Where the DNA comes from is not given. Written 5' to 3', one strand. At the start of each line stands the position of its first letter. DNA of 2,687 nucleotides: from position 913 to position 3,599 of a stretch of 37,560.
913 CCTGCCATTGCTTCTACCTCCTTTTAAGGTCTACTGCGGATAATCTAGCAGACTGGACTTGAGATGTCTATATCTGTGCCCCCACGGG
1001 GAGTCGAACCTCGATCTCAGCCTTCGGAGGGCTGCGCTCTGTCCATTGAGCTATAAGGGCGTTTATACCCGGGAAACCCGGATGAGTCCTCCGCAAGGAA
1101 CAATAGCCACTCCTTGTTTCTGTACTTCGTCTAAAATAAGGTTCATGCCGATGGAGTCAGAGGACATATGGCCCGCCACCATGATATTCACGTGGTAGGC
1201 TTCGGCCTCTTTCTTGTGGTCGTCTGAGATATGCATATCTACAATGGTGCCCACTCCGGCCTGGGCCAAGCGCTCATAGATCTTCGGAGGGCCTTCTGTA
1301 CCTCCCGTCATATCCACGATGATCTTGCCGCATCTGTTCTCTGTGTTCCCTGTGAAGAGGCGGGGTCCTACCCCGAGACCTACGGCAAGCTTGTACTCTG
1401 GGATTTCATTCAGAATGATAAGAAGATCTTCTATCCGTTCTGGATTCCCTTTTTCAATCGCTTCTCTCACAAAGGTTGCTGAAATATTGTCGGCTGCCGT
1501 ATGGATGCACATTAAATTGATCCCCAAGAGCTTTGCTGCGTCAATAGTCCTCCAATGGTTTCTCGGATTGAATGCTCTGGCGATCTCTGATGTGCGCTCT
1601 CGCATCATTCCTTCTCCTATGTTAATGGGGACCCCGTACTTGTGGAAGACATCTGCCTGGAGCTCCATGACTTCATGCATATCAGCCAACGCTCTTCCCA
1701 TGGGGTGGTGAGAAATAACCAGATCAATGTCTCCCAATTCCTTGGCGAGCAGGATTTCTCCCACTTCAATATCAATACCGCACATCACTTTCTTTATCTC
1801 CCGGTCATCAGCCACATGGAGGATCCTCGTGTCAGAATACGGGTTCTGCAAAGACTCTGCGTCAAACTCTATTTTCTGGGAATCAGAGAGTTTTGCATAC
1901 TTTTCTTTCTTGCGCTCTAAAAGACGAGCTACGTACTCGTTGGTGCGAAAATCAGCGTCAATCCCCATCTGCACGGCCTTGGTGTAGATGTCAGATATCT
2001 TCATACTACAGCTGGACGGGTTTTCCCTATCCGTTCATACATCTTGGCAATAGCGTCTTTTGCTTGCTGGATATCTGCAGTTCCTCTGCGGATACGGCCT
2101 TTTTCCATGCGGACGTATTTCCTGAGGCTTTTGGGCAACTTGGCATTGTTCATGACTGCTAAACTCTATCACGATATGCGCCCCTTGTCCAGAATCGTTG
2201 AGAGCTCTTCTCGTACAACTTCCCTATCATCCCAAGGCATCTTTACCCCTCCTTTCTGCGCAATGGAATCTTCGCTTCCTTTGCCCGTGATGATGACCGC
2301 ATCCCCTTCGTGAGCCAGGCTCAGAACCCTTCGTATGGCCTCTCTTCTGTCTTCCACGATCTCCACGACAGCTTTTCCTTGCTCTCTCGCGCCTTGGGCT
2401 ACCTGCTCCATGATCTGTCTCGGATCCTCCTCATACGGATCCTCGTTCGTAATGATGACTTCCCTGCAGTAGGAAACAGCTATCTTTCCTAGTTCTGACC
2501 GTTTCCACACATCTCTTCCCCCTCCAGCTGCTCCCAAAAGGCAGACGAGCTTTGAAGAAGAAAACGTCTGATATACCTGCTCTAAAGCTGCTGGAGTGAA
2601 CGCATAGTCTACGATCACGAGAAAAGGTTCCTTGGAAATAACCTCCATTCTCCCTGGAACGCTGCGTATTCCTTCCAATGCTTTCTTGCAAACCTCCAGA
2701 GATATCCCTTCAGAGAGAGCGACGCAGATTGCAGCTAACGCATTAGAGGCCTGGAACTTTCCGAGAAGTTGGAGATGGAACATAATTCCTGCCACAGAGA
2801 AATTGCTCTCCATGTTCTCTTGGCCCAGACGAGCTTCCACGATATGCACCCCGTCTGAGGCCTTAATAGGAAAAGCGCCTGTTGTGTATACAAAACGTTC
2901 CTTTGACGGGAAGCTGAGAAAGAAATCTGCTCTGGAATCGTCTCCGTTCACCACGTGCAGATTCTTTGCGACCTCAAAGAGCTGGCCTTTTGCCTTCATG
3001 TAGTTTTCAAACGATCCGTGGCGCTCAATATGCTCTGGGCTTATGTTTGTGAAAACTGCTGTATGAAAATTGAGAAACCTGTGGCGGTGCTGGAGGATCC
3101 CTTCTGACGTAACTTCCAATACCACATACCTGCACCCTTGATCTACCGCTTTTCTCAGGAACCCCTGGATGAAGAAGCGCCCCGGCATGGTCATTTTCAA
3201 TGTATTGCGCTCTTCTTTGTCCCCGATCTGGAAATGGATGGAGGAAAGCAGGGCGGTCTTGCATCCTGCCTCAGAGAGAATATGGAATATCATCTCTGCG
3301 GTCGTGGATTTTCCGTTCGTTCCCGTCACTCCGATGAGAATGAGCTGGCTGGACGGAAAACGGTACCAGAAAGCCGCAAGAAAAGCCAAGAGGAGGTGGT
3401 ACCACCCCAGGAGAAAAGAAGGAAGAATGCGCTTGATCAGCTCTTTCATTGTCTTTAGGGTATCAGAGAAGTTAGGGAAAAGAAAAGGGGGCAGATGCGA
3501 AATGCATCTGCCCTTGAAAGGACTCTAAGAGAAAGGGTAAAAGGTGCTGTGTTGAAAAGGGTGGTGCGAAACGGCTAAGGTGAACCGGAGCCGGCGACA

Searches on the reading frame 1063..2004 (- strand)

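Call 8: search_protein_families(library=pfam, proteins=[window:1063-2004:-], max_evalue=0.01)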
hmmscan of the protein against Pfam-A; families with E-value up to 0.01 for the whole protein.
window:1063-2004:- (313 aa): 1 family
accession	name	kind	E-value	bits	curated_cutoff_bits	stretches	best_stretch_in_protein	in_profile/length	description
PF01784.24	DUF34_NIF3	-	0.00034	20.8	23.4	0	64-102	29-67/256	Duf34/NIF3 (NGG1p interacting factor 3)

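Call 75: search_protein_families(library=ncbifam, proteins=[window:1063-2004:-], max_evalue=0.001)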
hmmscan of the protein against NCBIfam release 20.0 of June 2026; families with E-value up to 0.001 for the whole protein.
window:1063-2004:- (313 aa): 1 family
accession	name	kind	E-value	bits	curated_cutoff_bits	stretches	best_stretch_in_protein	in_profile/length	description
TIGR00486.1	YbgI_SA1388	equivalog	0.00019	21.2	130.55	0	62-102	27-67/250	Nif3-like dinuclear metal center hexameric protein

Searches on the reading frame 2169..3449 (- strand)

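Call 8: search_protein_families(library=pfam, proteins=[window:2169-3449:-], max_evalue=0.01)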
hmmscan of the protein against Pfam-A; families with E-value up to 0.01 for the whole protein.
window:2169-3449:- (426 aa): 2 families
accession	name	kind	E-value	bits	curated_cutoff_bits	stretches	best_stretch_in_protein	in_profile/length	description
PF08245.18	Mur_ligase_M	-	1.5e-41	143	24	1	41-244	1-200/200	Mur ligase middle domain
PF02875.26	Mur_ligase_C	-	1.4e-23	84.6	28.4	1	266-391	1-127/127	Mur ligase, glutamate ligase domain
